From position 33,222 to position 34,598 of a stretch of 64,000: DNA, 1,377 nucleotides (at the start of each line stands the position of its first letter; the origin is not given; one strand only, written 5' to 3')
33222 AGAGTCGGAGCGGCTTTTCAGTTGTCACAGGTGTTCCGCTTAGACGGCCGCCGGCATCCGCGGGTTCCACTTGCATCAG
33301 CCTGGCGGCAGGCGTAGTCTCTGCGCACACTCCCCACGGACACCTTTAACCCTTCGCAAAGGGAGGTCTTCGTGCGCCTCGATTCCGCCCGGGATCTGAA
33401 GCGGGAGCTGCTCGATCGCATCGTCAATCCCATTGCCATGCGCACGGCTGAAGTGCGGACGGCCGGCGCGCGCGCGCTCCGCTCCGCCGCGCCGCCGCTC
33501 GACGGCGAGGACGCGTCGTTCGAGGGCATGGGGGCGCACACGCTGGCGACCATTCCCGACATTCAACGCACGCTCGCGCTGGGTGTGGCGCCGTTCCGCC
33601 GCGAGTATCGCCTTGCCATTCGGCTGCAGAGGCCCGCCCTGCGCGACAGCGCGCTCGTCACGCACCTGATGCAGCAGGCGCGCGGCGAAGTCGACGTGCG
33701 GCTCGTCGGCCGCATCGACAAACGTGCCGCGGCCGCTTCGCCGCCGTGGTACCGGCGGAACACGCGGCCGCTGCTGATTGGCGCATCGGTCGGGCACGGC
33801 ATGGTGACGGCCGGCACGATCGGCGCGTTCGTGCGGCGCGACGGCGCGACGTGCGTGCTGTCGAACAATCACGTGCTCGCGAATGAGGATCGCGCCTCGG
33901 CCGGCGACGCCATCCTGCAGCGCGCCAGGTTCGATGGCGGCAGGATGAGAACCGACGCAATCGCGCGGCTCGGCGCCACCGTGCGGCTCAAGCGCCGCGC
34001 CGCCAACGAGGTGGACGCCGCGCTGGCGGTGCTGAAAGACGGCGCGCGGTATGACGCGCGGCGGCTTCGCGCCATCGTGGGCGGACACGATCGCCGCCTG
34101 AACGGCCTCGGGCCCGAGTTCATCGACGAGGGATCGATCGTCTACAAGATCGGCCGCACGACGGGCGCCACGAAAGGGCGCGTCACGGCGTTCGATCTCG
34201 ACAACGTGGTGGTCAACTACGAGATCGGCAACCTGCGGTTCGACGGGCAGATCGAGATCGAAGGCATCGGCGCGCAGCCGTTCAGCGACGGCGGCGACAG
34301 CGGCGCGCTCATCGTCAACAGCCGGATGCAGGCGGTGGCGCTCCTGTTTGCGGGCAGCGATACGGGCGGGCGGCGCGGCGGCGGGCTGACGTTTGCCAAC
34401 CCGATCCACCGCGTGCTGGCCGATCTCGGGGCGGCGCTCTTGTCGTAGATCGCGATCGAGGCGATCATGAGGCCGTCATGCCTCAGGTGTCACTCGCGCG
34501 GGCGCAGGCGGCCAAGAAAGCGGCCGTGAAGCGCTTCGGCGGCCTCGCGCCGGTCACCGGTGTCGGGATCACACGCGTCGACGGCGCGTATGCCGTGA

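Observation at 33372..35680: Candidate undescribed module: NAL1-like cytoplasmic protease, free prodomain-like protein and SGNH hydrolase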

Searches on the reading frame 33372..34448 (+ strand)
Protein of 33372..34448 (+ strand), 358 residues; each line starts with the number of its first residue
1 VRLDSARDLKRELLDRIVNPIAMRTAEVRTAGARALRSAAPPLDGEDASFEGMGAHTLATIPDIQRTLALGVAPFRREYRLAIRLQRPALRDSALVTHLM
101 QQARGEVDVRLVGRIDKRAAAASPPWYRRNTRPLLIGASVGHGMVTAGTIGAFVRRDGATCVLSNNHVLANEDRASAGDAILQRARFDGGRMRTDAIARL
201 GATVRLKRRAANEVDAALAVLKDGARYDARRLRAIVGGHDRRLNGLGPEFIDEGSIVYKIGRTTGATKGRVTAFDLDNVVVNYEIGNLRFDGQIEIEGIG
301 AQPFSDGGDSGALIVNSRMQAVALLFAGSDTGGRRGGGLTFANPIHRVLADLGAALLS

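Call 3: search_protein_families(library=pfam, proteins=[window:33372-34448:+], max_evalue=0.01)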
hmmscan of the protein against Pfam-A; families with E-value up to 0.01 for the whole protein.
window:33372-34448:+ (358 aa): 2 families
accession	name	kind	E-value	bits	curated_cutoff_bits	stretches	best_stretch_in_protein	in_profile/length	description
PF25819.1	Nal1_C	-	0.0007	19.3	26.1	1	254-317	153-212/268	Nal1 C-terminal domain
PF13365.12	Trypsin_2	-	0.0037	18.5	27.6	1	151-324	3-144/144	Trypsin-like peptidase domain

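Call 4: search_protein_families(library=ncbifam, proteins=[window:33372-34448:+], max_evalue=0.01)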
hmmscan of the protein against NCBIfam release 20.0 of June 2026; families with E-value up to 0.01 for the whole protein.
window:33372-34448:+ (358 aa): 0 families

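Call 5: search_protein_families(library=padloc, proteins=[window:33372-34448:+], max_evalue=0.01)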
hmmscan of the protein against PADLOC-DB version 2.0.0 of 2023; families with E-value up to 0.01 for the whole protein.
window:33372-34448:+ (358 aa): 0 families

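Call 6: find_homologous_proteins(query=window:33372-34448:+)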
Query window:33372-34448:+ (358 aa): 3233 proteins with E <= 0.001 among 8000 candidates; the best 120 are listed.
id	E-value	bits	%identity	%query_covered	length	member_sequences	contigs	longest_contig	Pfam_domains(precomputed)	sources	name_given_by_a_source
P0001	2.6e-224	761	100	100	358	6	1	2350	-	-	-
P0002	2.3e-206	702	93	100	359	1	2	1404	-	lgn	-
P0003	4.0e-148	511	69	100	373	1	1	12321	-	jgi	jgi:hypothetical protein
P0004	1.0e-147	510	69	100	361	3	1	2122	-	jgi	jgi:hypothetical protein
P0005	1.2e-147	509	69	100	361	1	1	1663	-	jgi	jgi:hypothetical protein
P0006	1.3e-147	509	69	100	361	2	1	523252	-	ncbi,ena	-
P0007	4.1e-147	508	69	100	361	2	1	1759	-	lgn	-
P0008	3.8e-146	504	70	100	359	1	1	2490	-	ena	-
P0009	1.1e-144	500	68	100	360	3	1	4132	-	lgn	-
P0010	1.4e-144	499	67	100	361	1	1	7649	PF25819.2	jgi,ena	-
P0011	3.6e-144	498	68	100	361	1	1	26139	-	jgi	jgi:hypothetical protein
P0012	8.7e-144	497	68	100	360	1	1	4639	-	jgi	jgi:hypothetical protein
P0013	1.3e-143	496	67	100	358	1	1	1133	-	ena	-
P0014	2.1e-143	495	68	100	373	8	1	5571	-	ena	-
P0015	3.8e-142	491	67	100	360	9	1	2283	PF25819.2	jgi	jgi:hypothetical protein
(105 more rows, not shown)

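Call 8: find_related_loci(query=window:33372-34448:+, collection=genome_contigs, flank=6000)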
Query window:33372-34448:+ (358 aa) in genome_contigs; peptide patterns used: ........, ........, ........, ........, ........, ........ (x = any residue, [..] = any of these).
422 stretches matched a pattern; 252 encode a relative of the query (tblastn E <= 1e-3); the best 80 are kept; 80 distinct loci.
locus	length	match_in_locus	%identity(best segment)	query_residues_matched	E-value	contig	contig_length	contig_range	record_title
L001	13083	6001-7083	69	1-358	2e-154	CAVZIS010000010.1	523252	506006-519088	MAG: Vicinamibacterales bacterium isolate MFD00962.bin.2.7 genome assembly, contig: contig_55191, whole genome shotgun s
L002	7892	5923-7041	66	1-358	5e-149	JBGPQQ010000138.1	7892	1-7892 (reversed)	MAG: Vicinamibacteria bacterium isolate OBJ1_062018_150_29 k141_401913_length_7892_cov_8.0257, whole genome shotgun sequ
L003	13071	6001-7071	63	1-357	3e-142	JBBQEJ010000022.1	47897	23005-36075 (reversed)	MAG: Vicinamibacterales bacterium isolate Co_metawrap_1112 Cmw_1112_k141_10605042_length_47897_cov_13.5191, whole genome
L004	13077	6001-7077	63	1-358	3e-142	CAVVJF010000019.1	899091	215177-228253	MAG: uncultured Candidatus Rokubacteria bacterium isolate MFD04850.bin.2.326 genome assembly, contig: contig_35840, whol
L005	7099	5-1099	62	1-357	4e-138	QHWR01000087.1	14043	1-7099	MAG: Acidobacteria bacterium isolate gp6 AA38 14_1009_16_40cm_scaffold_34782_curated, whole genome shotgun sequence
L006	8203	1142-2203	64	1-357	2e-137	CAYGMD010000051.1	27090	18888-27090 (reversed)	MAG TPA_asm: uncultured Acidobacterium sp. isolate ERP113451_co6_2 genome assembly, contig: NODE_476_length_27090_cov_13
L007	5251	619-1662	60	1-348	5e-132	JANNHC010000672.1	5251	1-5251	MAG: Acidobacteriota bacterium isolate SOY_6_C_metabat_331 SOY_6_C_k141_2375655, whole genome shotgun sequence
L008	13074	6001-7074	61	1-358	5e-131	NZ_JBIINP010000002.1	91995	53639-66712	MAG: Luteitalea sp. isolate ME2002-09-12pf_3300042556_group1_bin219 Rohwer_bin15_scaffold_77_c1, whole genome shotgun se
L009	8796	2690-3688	59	1-358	5e-128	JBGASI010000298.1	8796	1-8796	MAG: Vicinamibacteria bacterium isolate MAG_AAO_AS.80 AAOAS-80_scaffold_25249, whole genome shotgun sequence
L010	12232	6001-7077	60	1-357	1e-127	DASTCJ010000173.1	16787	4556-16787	MAG TPA_asm: Candidatus Methylomirabilota bacterium isolate SMAG_U789 k141_1067847, whole genome shotgun sequence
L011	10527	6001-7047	60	1-352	8e-122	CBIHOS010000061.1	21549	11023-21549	MAG TPA_asm: uncultured bacterium isolate SRR18156214_concoct_42 genome assembly, contig: ERZ27336874.723, whole genome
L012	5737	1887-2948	59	1-357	2e-121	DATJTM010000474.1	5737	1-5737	MAG TPA_asm: Luteitalea sp. isolate SMAG_U15020 k141_2029132, whole genome shotgun sequence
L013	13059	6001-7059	59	1-356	7e-118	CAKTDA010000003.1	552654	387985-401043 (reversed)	MAG: uncultured Luteitalea sp. isolate REFINED_METABAT215_TOP10_CONTIGS_1500_ASSEMBLY_K77_MERGED__Nepal_MoBio_Fiber-Hadz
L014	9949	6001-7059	54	1-357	3e-117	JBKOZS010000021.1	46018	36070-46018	MAG: Acidobacteriota bacterium isolate GB_HAYS_MAG_00028 GB_HAYS_000000713913, whole genome shotgun sequence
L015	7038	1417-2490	56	1-357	2e-116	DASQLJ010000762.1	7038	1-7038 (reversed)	MAG TPA_asm: Longimicrobium sp. isolate SMAG_U11935 k141_4166674, whole genome shotgun sequence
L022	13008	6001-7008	49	1-357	1e-94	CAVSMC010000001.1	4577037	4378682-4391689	MAG: uncultured beta proteobacterium isolate MFD04944.bin.1.190 genome assembly, contig: contig_14578, whole genome shot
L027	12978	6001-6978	49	1-352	2e-93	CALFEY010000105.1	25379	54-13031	MAG TPA_asm: uncultured proteobacterium isolate SRR5576001_bin.29_CONCOCT_v1.1_MAG genome assembly, contig: ERZ795033.10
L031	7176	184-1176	48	1-358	7e-92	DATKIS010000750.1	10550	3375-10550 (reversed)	MAG TPA_asm: Pyrinomonadaceae bacterium isolate SMAG_U14610 k141_1472744, whole genome shotgun sequence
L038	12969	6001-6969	51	1-349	2e-89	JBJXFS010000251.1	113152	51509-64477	MAG: Verrucomicrobiales bacterium isolate F1F2.bin.423 k127_6677415, whole genome shotgun sequence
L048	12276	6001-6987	48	1-357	3e-85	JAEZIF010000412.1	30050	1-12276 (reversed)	MAG: Proteobacteria bacterium isolate OH_CDB_172 k127_1136568, whole genome shotgun sequence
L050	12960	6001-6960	47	1-352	2e-85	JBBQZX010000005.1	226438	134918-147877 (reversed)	MAG: Chthoniobacterales bacterium isolate Co_metawrap_2259 Cmw_2259_k141_1012360_length_226438_cov_16.0000, whole genome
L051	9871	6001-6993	46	1-352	7e-85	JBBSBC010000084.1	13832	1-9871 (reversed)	MAG: Phycisphaerales bacterium isolate La6_metabat2.073 La6_metabat2.073_K_2732502_L_13832_cov_11.1787, whole genome sho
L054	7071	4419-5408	47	1-357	1e-84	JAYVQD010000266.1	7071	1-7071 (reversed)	MAG: Nitrosomonadales bacterium isolate GL72_UP_concoct_22 GL72_UP_concoct_22_265, whole genome shotgun sequence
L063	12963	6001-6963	47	1-349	4e-81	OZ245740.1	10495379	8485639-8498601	MAG: Limisphaerales bacterium isolate 18d4b110-818c-4cb3-93cd-e2494454740f genome assembly, chromosome: 1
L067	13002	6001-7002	45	1-356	3e-80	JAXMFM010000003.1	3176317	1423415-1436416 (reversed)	MAG: Burkholderiales bacterium isolate STL-PRO87 C3.168.fa-3, whole genome shotgun sequence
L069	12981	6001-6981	47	1-357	1e-79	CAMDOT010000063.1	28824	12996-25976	MAG: Rhizobium sp. Q54 isolate TrH-03may19-24 genome assembly, contig: TrH-03may19-C2630, whole genome shotgun sequence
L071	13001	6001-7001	50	1-357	8e-89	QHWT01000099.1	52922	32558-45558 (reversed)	MAG: Acidobacteria bacterium isolate gp6 AA36 14_0927_09_20cm_scaffold_885_curated, whole genome shotgun sequence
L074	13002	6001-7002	49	1-358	6e-78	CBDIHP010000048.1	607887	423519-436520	MAG: Isosphaeraceae bacterium isolate e74af02e-f4d8-48a9-a94a-622a426f4839 genome assembly, contig: contig_48, whole gen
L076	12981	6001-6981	45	1-352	1e-77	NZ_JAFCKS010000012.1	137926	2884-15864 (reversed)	Bradyrhizobium japonicum strain SZCCT0153 NODE_12, whole genome shotgun sequence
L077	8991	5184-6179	46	1-346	1e-77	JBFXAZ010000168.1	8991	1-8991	MAG: Reyranellaceae bacterium isolate CA_2019_TPBS_34 NODE_29968_length_8991_cov_4.966268_TPBS, whole genome shotgun seq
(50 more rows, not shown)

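Call 20: search_solved_structures(query=A2, max_evalue=1, show_alignments=2)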
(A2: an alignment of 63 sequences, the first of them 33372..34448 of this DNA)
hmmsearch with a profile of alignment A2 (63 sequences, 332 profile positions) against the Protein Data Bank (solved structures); distinct sequences matched with E-value up to 1: 18.
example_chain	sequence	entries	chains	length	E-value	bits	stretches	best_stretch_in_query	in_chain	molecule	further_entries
7y77_A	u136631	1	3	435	4.3e-08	36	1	227-293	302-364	Protein NARROW LEAF 1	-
8pme_A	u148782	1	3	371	4.8e-08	35.8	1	228-293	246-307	Narrow leaf 1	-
8hau_A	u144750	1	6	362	5.2e-08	35.7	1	228-293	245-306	Protein NARROW LEAF 1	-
8pmg_A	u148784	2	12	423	6.9e-08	35.3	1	228-293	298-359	Protein NARROW LEAF 1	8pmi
8hat_F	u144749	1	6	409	7e-08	35.3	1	228-293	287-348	Protein NARROW LEAF 1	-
8pml_A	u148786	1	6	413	7.2e-08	35.2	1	228-293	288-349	Protein NARROW LEAF 1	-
8pmm_A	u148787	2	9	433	8.2e-08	35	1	228-293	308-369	Protein NARROW LEAF 1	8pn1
8pn2_A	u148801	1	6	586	1.6e-07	34.1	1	228-293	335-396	Protein NARROW LEAF 1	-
8has_A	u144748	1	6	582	1.7e-07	34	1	228-293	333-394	Protein NARROW LEAF 1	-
1hpg_A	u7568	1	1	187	0.019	17.4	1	227-329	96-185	Glutamic acid specific protease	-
6sf7_A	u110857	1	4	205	0.087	15.2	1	276-314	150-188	Serine protease SplF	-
2w7s_A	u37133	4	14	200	0.18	14.2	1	276-322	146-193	SERINE PROTEASE SPLA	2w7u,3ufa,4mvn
3m7u_A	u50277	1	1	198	0.2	14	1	194-263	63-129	Alpha-lytic protease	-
2ea3_A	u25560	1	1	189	0.33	13.3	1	215-329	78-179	Chymotrypsin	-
5mrr_A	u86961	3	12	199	0.38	13.1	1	215-263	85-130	Lytic endopeptidase preproenzyme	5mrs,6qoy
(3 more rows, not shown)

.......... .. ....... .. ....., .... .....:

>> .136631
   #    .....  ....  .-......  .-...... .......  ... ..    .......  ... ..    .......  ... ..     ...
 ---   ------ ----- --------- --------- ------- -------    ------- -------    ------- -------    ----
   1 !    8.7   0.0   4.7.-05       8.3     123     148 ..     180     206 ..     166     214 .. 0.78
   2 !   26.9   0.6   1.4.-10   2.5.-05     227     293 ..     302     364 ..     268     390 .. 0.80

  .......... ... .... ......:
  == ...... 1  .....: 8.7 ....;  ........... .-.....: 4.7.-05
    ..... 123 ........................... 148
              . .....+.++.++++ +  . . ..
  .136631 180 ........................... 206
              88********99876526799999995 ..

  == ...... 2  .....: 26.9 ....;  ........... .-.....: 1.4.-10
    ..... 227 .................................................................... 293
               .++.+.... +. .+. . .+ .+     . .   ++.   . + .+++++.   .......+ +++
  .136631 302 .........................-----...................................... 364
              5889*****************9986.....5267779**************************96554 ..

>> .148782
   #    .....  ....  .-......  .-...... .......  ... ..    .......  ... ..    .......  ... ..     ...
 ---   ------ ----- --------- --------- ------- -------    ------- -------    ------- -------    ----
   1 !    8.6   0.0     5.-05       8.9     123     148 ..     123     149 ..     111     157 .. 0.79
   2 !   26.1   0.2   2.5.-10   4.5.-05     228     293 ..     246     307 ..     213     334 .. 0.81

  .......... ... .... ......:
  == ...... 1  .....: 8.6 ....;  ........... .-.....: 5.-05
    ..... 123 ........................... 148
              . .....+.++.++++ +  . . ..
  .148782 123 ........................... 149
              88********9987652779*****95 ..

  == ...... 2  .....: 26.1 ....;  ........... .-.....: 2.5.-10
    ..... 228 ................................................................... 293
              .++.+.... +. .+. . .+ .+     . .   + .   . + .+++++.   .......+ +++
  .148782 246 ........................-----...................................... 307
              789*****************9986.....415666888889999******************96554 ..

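Call 29: predict_structure(alignment_id=A2)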
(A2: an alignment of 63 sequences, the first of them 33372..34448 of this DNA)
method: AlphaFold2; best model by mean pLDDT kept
length: 358 residues; sequences in the alignment: 63
mean_pLDDT: 90.8   pTM: 0.88
mean pLDDT of the five models: 90.8, 88.9, 88.6, 88.1, 87.9
residues with pLDDT >= 90: 271; 70-90: 54; 50-70: 32; < 50: 1
segments of 3 or more residues with pLDDT < 50: none
pLDDT, mean of each block of 10 residues (from residue 1): 95 94 80 63 59 68 88 93 94 93 96 80 72 95 90 98 98 97 88 94 96 98 97 96 97 95 94 97 95 97 91 98 96 92 98 97
secondary structure, 60 per line:
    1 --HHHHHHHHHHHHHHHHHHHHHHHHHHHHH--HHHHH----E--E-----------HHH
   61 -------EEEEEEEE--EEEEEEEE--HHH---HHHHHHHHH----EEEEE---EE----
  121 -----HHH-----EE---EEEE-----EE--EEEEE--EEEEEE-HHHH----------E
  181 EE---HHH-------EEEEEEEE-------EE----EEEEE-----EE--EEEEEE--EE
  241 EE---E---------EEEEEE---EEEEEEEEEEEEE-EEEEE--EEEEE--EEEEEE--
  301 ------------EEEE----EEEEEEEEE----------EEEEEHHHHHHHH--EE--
elements in order: H3-31 H34-38 E68-75 E78-85 H94-102 E107-111 E139-142 E152-156 E159-164 H166-169 E180-182 E196-203 E217-221 E231-236 E239-242 E256-261 E265-277 E279-283 E286-290 E293-298 E313-316 E321-329 E340-344 H345-352

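Call 35: fold_search(model_id=the predicted structure, library=pdb)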
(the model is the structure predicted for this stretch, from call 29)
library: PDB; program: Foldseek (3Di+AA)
matches with E <= 10: 598; with E <= 0.001: 232
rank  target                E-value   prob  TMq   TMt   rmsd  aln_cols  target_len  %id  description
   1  8hau_D                1.9e-14  1.00  0.53  0.55   7.4       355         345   17  NARROW LEAF 1 from Indica (released 2024-06-05)
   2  8pmg_F                6.1e-14  1.00  0.56  0.51   6.2       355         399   18  Structure of Nal1 indica cultivar IR64, construct 36-458 (released 2024-04-17)
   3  8pmm_A                7.2e-14  1.00  0.55  0.49   6.4       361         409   17  Structure of Nal1 protein, allele SPIKE from japonica rice, construct 31-458 (released 2024-04-17)
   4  7y77_C                9.6e-14  1.00  0.55  0.52   6.8       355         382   17  Crystal structure of rice NAL1 (released 2023-07-12)
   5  8has_D                9.6e-14  1.00  0.52  0.52   7.5       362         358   17  NARROW LEAF 1-close from Japonica (released 2024-05-01)
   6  8has_F                1.0e-13  1.00  0.55  0.55   6.7       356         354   17  NARROW LEAF 1-close from Japonica (released 2024-05-01)
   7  8hau_F                1.0e-13  1.00  0.54  0.56   7.1       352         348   18  NARROW LEAF 1 from Indica (released 2024-06-05)
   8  8pmg_C                1.3e-13  1.00  0.55  0.50   6.7       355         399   17  Structure of Nal1 indica cultivar IR64, construct 36-458 (released 2024-04-17)
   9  8has_A                1.3e-13  1.00  0.55  0.55   6.9       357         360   17  NARROW LEAF 1-close from Japonica (released 2024-05-01)
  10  8pme_C                1.3e-13  1.00  0.55  0.57   7.1       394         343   16  Structure of Nal1 indica cultivar IR64, construct 88-458 (released 2024-04-17)
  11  8pmm_B                1.4e-13  1.00  0.55  0.49   6.2       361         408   17  Structure of Nal1 protein, allele SPIKE from japonica rice, construct 31-458 (released 2024-04-17)
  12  8pmi_A                1.4e-13  1.00  0.54  0.48   6.3       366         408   18  Structure of Nal1 indica cultivar IR64, construct 36-458 in presence of peptide from FZP protein (released 2024-04-17)
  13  7y77_B                1.7e-13  1.00  0.54  0.51   9.9       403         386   18  Crystal structure of rice NAL1 (released 2023-07-12)
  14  8pmi_B                2.1e-13  1.00  0.58  0.51   5.6       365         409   16  Structure of Nal1 indica cultivar IR64, construct 36-458 in presence of peptide from FZP protein (released 2024-04-17)
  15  8hau_A                2.5e-13  1.00  0.52  0.53   7.5       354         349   18  NARROW LEAF 1 from Indica (released 2024-06-05)
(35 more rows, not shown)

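Call 41: search_protein_families(library=pfam, proteins=[L038:4156-5973:+, L063:2574-5981:+, L076:3712-5913:+, L048:3379-5856:+, L027:3555-5891:+, L050:2070-5825:+, L051:3153-5861:+, L054:1924-4305:+, L077:2750-4999:+, L074:3959-5821:+], max_evalue=0.001)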
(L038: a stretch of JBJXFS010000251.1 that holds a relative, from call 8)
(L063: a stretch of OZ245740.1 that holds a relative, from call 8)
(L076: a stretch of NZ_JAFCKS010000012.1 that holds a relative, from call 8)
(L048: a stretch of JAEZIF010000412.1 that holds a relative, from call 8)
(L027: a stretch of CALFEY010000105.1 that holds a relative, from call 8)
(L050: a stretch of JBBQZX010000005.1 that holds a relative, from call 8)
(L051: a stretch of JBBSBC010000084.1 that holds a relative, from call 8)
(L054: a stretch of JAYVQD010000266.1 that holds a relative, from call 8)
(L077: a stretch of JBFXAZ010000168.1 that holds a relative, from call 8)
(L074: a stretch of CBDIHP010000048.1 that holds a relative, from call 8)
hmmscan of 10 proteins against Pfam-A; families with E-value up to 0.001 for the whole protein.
L038:4156-5973:+ (605 aa): 0 families

L063:2574-5981:+ (1135 aa): 27 families (the best 25 are shown)
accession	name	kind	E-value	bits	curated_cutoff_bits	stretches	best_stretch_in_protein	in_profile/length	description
PF13424.12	TPR_12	-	1.4e-56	189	30.1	5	928-999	3-76/77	Tetratricopeptide repeat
PF07719.23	TPR_2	-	3.3e-26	89.6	27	0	928-956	1-29/34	Tetratricopeptide repeat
PF13181.12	TPR_8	-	8.6e-25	85.2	25.7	1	969-999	2-32/34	Tetratricopeptide repeat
PF12770.12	CHAT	-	1.1e-23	84.6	24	1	63-317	1-271/289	CHAT domain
PF00515.34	TPR_1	-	2.5e-17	62.3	27.8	0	928-957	1-30/34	Tetratricopeptide repeat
PF10516.15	SHNi-TPR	-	1.7e-13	50.3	21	0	974-1000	7-33/38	SHNi-TPR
PF13374.12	TPR_10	-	1.8e-12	47.3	27.5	0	970-1000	4-34/42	Tetratricopeptide repeat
PF13428.12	TPR_14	-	8.7e-12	44.9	23.5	0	810-838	2-30/44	Tetratricopeptide repeat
PF13191.12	AAA_16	-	4.1e-11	44.1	32.6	1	375-528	2-165/167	AAA ATPase domain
PF12968.13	DUF3856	-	1.2e-10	41.9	27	0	975-1003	16-44/143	Domain of Unknown Function (DUF3856)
PF24885.1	TPR_NPHP3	-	3.3e-10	40.2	100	0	945-1041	116-216/239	Nephrocystin-3 TPR domain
PF13414.12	TPR_11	-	4.5e-10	39.5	26.8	0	862-877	7-22/42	TPR repeat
PF14938.12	SNAP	-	4.2e-09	36.7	25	1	810-954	36-181/282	Soluble NSF attachment protein, SNAP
PF14559.12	TPR_19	-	4.9e-08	33.6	25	0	939-989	2-46/68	Tetratricopeptide repeat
PF13401.12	AAA_22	-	2.8e-07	31.3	27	1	393-502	4-97/130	AAA domain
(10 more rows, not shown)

L076:3712-5913:+ (733 aa): 4 families
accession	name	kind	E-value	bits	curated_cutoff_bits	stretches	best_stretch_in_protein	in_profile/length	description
PF00587.30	tRNA-synt_2b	-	2.5e-46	158.4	29.3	1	405-618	6-179/179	tRNA synthetase class II core domain (G, H, P, S and T)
PF03129.25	HGTP_anticodon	-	2.4e-19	69.7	21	1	630-718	1-91/94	Anticodon binding domain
PF07973.19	tRNA_SAD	-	4.7e-14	52.5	24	1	247-297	1-44/44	Threonyl and Alanyl tRNA synthetase second additional domain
PF02824.27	TGS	-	2e-07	31.3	22.2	1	82-138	3-59/60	TGS domain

L048:3379-5856:+ (825 aa): 6 families
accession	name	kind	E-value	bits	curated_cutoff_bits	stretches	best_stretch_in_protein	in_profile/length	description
PF08494.16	DEAD_assoc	-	2.7e-50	171.3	23.5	1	606-789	1-191/191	DEAD/H associated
PF19306.5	WH_Lhr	-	1.9e-40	138.4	27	1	392-554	2-164/168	Large helicase-related protein, winged helix domain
PF00270.35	DEAD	-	7.8e-29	101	26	1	32-213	1-163/167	DEAD/DEAH box helicase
PF00271.37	Helicase_C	-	1.3e-16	61.3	23.5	1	265-363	9-106/110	Helicase conserved C-terminal domain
PF04851.21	ResIII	-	0.0002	21.7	22.5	1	42-210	20-162/164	Type III restriction enzyme, res subunit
PF22590.2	Cas3-like_C_2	-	0.00038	21.1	27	1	269-364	2-102/106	CRISPR-associated nuclease/helicase Cas3, C-terminal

L027:3555-5891:+ (778 aa): 3 families
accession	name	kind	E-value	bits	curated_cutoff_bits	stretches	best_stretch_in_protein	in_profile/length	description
PF01734.28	Patatin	-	1.5e-32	113.8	27.7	1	79-270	1-190/191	Patatin-like phospholipase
PF01103.29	Omp85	-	1.1e-13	51.9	24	1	538-725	48-237/325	Omp85 superfamily domain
PF07244.20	POTRA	-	0.00017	22.7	21.3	1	385-441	2-63/79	Surface antigen variable number repeat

L050:2070-5825:+ (1251 aa): 9 families
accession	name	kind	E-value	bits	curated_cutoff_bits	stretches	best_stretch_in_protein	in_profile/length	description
PF00005.33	ABC_tran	-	3.1e-31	109.2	25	1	514-665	1-137/137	ABC transporter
PF01061.29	ABC2_membrane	-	7.8e-26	91.4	26.9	1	837-1027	1-186/211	ABC-2 type transporter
PF12698.13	ABC2_membrane_3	-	4.9e-09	36.2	31.6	1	899-1029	164-297/347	ABC-2 family transporter protein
PF19055.6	ABC2_membrane_7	-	9e-06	25.2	22.7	1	693-730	1-38/410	ABC-2 type transporter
PF20703.3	nSTAND1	-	3.5e-05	24.1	27.1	0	515-543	24-52/379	Novel STAND NTPase 1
PF03193.22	RsgA_GTPase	-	0.00031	21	30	1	509-555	92-137/174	RsgA GTPase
PF13304.12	AAA_21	-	0.00033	21.3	27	0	527-545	2-20/304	AAA domain, putative AbiEii toxin, Type IV TA system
PF13555.12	AAA_29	-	0.00064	19.9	27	0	515-552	13-50/61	P-loop containing region of AAA domain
PF13191.12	AAA_16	-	0.0009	20.2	32.6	1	522-579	22-85/167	AAA ATPase domain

L051:3153-5861:+ (902 aa): 3 families
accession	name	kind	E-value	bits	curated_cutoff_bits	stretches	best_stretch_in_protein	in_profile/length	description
PF06439.18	3keto-disac_hyd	-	2e-31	109.9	26.8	1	711-899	10-186/187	3-keto-disaccharide hydrolase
PF23500.1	DUF7133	-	2.4e-12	47.3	27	1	282-426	77-209/385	Domain of unknown function (DUF7133)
PF07691.17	PA14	-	9.8e-09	35.6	24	1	31-169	3-142/147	PA14 domain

L054:1924-4305:+ (793 aa): 3 families
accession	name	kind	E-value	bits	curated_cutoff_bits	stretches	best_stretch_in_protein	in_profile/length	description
PF03772.21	Competence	-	1.3e-58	198.9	23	1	229-492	1-267/270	Competence protein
PF13567.11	DUF4131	-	4.6e-37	127.7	31.6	1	21-185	3-162/165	Domain of unknown function (DUF4131)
PF00753.33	Lactamase_B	-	7.4e-09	36.3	22.7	1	526-719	2-191/196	Metallo-beta-lactamase superfamily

L077:2750-4999:+ (749 aa): 3 families
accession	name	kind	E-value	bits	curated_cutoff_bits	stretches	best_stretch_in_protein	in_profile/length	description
PF02738.23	MoCoBD_1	-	1.5e-64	217.8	27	1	165-403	3-244/244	Molybdopterin cofactor-binding domain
PF20256.3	MoCoBD_2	-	3e-60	204.5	27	1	447-688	30-283/283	Molybdopterin cofactor-binding domain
PF01315.27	Ald_Xan_dh_C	-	4.7e-33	114.2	31.3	1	28-142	1-110/110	Aldehyde oxidase and xanthine dehydrogenase, a/b hammerhead domain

L074:3959-5821:+ (620 aa): 7 families
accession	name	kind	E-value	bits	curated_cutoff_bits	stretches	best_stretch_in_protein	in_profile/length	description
PF13432.12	TPR_16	-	2.2e-09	38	32.7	1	359-417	1-59/65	Tetratricopeptide repeat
PF14559.12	TPR_19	-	1.3e-08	35.4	25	0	442-490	12-60/68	Tetratricopeptide repeat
PF07719.23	TPR_2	-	1.5e-07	31.4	27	0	358-388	4-34/34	Tetratricopeptide repeat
PF12895.13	ANAPC3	-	2.4e-06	28.2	27.2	0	350-411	18-78/82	Anaphase-promoting complex, cyclosome, subunit 3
PF13428.12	TPR_14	-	1.3e-05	25.8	23.5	0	460-489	6-35/44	Tetratricopeptide repeat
PF13424.12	TPR_12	-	0.00022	21.8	30.1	0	454-485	44-75/77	Tetratricopeptide repeat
PF00515.34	TPR_1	-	0.00081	19.6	27.8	0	362-388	8-34/34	Tetratricopeptide repeat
